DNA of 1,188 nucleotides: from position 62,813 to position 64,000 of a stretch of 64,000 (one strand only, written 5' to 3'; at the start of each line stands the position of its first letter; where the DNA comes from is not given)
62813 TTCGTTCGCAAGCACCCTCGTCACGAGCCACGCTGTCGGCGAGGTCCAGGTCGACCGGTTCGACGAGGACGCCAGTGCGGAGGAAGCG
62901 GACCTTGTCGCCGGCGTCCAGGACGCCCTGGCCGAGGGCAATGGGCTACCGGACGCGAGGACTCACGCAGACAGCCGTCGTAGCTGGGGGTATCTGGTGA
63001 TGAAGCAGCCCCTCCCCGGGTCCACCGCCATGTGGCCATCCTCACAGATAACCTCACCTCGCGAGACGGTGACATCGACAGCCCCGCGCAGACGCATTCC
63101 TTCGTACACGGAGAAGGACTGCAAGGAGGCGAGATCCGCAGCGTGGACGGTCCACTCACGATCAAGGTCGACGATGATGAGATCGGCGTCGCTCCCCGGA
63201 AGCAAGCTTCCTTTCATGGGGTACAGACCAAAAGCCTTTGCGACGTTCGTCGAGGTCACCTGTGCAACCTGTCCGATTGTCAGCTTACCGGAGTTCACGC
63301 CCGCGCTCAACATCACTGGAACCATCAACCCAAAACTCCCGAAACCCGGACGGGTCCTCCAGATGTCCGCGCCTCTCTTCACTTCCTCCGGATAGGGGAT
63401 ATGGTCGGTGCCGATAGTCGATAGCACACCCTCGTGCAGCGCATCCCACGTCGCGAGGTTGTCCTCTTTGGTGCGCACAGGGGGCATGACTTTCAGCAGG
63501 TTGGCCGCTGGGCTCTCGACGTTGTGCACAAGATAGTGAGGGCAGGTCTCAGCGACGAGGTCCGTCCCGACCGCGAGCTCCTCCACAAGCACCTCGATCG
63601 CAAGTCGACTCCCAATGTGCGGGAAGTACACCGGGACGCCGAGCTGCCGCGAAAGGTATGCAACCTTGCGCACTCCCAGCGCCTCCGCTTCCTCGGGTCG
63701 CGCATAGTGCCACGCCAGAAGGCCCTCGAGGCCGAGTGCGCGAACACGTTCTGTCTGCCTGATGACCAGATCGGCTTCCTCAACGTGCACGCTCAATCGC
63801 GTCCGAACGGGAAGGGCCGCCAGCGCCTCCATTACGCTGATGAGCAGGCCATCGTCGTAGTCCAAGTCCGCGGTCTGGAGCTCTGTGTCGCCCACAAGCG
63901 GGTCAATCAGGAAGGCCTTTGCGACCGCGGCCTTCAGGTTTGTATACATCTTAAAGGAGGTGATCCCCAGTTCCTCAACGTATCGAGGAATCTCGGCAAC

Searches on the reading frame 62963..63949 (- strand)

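Call 35: search_protein_families(library=pfam, proteins=[window:62963-63949:-], max_evalue=0.01)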
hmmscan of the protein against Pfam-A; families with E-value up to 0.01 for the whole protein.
window:62963-63949:- (328 aa): 2 families
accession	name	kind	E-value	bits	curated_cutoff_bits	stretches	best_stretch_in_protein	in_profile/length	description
PF01979.26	Amidohydro_1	-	1.8e-13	50.9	25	1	161-298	229-342/345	Amidohydrolase family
PF07969.17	Amidohydro_3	-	3.2e-06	27.3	29.7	1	221-301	405-471/472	Amidohydrolase family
